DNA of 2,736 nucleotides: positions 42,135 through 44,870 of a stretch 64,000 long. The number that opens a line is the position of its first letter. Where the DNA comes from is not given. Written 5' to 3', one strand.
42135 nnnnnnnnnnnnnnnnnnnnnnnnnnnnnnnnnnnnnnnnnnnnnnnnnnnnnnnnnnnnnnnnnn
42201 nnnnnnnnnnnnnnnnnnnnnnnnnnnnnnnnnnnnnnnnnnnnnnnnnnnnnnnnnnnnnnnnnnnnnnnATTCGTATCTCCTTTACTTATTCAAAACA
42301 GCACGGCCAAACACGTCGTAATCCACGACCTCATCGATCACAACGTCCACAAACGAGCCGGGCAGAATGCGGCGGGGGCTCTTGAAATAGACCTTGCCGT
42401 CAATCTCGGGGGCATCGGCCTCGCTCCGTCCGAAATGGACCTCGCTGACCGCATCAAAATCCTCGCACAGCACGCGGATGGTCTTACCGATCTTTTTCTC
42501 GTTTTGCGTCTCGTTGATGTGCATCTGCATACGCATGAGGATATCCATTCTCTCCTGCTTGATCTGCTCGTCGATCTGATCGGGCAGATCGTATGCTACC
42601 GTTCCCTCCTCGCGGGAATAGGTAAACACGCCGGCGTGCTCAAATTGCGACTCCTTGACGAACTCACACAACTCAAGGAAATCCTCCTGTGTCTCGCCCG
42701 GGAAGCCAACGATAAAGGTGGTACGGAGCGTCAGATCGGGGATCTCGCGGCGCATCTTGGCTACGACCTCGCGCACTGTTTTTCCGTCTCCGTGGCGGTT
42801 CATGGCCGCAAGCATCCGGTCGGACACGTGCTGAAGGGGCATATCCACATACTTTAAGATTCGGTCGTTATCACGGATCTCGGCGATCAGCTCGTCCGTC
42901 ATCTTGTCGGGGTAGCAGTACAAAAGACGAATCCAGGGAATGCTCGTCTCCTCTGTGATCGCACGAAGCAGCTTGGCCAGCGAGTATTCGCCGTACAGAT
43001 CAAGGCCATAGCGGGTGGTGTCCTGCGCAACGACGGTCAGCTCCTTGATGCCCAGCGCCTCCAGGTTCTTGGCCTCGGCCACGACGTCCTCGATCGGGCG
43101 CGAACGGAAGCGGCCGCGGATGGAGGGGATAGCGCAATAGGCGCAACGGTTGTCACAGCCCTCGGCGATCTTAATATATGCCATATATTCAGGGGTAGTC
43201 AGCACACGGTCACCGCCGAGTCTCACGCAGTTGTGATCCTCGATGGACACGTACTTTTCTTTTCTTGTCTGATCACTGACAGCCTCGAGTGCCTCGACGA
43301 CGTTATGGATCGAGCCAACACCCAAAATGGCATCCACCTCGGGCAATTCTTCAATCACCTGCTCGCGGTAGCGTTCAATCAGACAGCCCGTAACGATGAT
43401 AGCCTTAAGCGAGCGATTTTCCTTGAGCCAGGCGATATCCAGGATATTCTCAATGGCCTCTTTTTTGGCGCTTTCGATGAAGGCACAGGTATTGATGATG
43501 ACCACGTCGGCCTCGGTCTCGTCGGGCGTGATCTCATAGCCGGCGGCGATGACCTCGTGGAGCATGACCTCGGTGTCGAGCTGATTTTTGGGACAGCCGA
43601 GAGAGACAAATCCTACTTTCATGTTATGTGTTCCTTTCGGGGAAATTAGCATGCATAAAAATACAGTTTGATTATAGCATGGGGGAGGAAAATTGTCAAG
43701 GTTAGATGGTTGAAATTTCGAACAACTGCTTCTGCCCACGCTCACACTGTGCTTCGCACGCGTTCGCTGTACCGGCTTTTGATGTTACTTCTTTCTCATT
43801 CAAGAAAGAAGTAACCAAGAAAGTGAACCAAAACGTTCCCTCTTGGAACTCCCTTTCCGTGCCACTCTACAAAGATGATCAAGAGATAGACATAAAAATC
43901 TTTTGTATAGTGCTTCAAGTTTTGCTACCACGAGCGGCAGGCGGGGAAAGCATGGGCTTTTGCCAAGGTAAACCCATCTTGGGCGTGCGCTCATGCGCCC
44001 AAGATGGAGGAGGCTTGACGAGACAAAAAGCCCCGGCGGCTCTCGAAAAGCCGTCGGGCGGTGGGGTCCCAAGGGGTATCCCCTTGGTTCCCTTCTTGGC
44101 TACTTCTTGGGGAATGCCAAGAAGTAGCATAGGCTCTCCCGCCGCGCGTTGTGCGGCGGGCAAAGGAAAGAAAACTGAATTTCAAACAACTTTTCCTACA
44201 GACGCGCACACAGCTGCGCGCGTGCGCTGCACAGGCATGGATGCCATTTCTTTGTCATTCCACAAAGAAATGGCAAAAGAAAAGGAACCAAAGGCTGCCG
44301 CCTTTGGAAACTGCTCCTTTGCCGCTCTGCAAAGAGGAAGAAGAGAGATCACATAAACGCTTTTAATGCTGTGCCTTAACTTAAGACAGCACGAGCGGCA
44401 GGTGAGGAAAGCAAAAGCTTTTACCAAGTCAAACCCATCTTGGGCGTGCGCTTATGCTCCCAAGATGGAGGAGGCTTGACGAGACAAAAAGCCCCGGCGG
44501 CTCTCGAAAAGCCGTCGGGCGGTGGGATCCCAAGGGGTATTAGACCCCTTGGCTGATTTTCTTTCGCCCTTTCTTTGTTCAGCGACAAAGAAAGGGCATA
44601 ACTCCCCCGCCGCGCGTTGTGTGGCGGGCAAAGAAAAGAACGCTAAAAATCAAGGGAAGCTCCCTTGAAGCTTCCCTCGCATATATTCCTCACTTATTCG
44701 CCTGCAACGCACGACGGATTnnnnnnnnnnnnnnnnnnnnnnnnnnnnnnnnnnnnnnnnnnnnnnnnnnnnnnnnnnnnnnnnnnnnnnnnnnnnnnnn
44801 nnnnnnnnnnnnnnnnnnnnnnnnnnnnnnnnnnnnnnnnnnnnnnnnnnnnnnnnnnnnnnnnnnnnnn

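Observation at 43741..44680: Hairpin-mosaic repeat family with compensatory base changes, evidence for selection on structure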

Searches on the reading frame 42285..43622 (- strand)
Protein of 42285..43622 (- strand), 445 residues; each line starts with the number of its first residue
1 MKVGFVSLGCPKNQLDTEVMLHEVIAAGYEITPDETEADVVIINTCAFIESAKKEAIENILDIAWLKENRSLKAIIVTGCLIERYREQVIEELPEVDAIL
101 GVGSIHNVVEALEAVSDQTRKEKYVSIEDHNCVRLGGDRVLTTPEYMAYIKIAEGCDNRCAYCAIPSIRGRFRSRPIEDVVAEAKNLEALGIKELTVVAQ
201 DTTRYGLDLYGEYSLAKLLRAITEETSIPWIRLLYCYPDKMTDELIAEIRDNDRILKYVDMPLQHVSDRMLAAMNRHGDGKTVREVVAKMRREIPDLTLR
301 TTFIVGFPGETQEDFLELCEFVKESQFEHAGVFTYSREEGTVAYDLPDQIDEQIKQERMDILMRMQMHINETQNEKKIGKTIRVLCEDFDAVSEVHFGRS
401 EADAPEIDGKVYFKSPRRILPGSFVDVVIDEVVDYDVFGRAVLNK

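Call 36: find_related_loci(query=window:42285-43622:-, collection=metagenome_contigs, flank=4000)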
Query window:42285-43622:- (445 aa) in metagenome_contigs; peptide patterns used: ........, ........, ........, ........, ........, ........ (x = any residue, [..] = any of these).
600 stretches matched a pattern (row limit reached: there are more); 576 encode a relative of the query (tblastn E <= 1e-3); the best 80 are kept; 80 distinct loci.
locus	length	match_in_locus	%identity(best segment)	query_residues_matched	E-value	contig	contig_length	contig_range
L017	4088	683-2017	92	1-445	0e+0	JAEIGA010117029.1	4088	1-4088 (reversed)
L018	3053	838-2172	76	4-445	0e+0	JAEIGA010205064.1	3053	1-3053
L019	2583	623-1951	71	1-439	0e+0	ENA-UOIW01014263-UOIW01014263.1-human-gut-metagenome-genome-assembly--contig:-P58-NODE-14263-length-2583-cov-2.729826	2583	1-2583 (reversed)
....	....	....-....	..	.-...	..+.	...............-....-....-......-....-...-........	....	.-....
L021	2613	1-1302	74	14-444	0e+0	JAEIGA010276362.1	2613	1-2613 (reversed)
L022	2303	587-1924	71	1-442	0e+0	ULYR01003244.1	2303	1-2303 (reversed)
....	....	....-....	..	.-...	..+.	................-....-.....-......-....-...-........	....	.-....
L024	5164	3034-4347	71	1-442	0e+0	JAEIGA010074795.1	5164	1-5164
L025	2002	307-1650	66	1-442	0e+0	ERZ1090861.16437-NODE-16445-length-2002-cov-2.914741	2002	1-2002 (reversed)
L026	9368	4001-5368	68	1-443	0e+0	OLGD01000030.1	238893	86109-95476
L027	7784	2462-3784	68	1-443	0e+0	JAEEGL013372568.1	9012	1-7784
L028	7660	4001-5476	59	2-444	0e+0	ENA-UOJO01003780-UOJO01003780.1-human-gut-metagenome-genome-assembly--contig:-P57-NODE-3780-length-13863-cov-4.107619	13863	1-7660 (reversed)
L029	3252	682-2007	65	1-442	0e+0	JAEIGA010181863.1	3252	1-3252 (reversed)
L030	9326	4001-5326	63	1-442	0e+0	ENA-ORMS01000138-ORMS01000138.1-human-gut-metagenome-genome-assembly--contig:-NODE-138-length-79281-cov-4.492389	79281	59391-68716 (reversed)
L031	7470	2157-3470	63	2-442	0e+0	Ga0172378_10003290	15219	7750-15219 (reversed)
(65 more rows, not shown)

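Call 60: search_protein_families(library=pfam, proteins=[window:42285-43622:-])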
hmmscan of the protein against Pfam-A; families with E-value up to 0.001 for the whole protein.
window:42285-43622:- (445 aa): 3 families
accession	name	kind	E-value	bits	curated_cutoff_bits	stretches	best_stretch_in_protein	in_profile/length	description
PF00919.26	UPF0004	-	2.5e-27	95.2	27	1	2-101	1-98/98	Uncharacterized protein family UPF0004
PF04055.27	Radical_SAM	-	1e-26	94.6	29.5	1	151-322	2-166/166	Radical SAM superfamily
PF18693.7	TRAM_2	-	3.7e-18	65.9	27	1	378-442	1-63/63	TRAM domain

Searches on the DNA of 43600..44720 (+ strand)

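Call 10: search_rna_families(source=window, start=43600, end=44720, threshold=evalue, max_evalue=10)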
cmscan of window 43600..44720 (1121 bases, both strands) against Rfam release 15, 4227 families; matches with E-value up to 10: 17.
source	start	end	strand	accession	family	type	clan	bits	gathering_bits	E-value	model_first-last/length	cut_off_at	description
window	43781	43818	-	RF03956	mir-737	Gene; miRNA;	-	18.8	60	6.5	1-63/63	no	mir-737 microRNA precursor family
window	44271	44324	+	RF03610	mir-H7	Gene; miRNA;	CL00141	18.6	94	3.5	1-69/69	no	mir-H7 microRNA precursor family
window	44562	44601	-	RF03578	mir-3910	Gene; miRNA;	-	17.8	95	2.3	22-61/82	no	mir-3910 microRNA precursor family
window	44267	44328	-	RF04279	mir-H20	Gene; miRNA;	CL00141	17.8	99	2.8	1-82/82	no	mir-H20 microRNA precursor family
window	44241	44276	-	RF03872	MIR6426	Gene; miRNA;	-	17.4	96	2.8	1-84/84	no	MIR6426 microRNA precursor family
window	44228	44301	-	RF00830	mir-74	Gene; miRNA;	CL00090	17.1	57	1.4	1-80/80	no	mir-74 microRNA precursor family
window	44273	44303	-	RF00489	ctRNA_p42d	Gene; antisense;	-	17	50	1.7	1-46/46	no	ctRNA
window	44562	44601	+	RF03578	mir-3910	Gene; miRNA;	-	17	95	3.8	22-61/82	no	mir-3910 microRNA precursor family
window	44242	44275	-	RF03578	mir-3910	Gene; miRNA;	-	16.2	95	6.3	25-58/82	no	mir-3910 microRNA precursor family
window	44051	44117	+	RF02509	PYLIS_2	Cis-reg;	-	15.4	36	1.4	1-100/100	no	Pyrrolysine insertion sequence mtbB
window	44566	44597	+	RF03658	mir-2300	Gene; miRNA;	-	15.2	90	9.5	1-74/74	no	mir-2300 microRNA precursor family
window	44026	44130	-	RF01812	Pxr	Gene; sRNA;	-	15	80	8.7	1-109/109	no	Pxr regulatory sRNA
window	44240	44277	-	RF03976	MIR898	Gene; miRNA;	-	14.6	75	8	1-154/154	no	MIR898 microRNA precursor family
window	44441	44544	+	RF01553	TB9Cs1H3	Gene; snRNA; snoRNA; HACA-box;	-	14.3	35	6.6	1-65/65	no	Trypanosomatid snoRNA TB9Cs1H3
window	44241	44276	-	RF00736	mir-320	Gene; miRNA;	-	13.4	55.5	9.9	19-54/76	no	mir-320 microRNA precursor family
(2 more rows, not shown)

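Call 56: search_dna_similar(query=window:44175-44653:+, collection=plasmids, mode=distant, max_rows=8)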
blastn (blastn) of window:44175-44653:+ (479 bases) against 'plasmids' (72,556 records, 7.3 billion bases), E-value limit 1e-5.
No match.

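Call 57: search_dna_similar(query=window:44175-44653:+, collection=phages, mode=distant, max_rows=8)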
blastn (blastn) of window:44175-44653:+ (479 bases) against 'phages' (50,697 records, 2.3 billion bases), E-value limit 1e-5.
No match.

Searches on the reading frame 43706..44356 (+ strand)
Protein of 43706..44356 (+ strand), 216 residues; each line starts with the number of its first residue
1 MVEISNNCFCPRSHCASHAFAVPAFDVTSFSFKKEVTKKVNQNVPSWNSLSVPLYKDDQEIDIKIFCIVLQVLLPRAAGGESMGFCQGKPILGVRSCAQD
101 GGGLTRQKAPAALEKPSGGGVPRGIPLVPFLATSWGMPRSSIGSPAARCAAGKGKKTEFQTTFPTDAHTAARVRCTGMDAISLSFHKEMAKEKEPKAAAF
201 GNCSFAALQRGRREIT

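Call 60: search_protein_families(library=pfam, proteins=[window:43706-44356:+])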
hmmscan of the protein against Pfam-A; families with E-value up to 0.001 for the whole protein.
window:43706-44356:+ (216 aa): 0 families
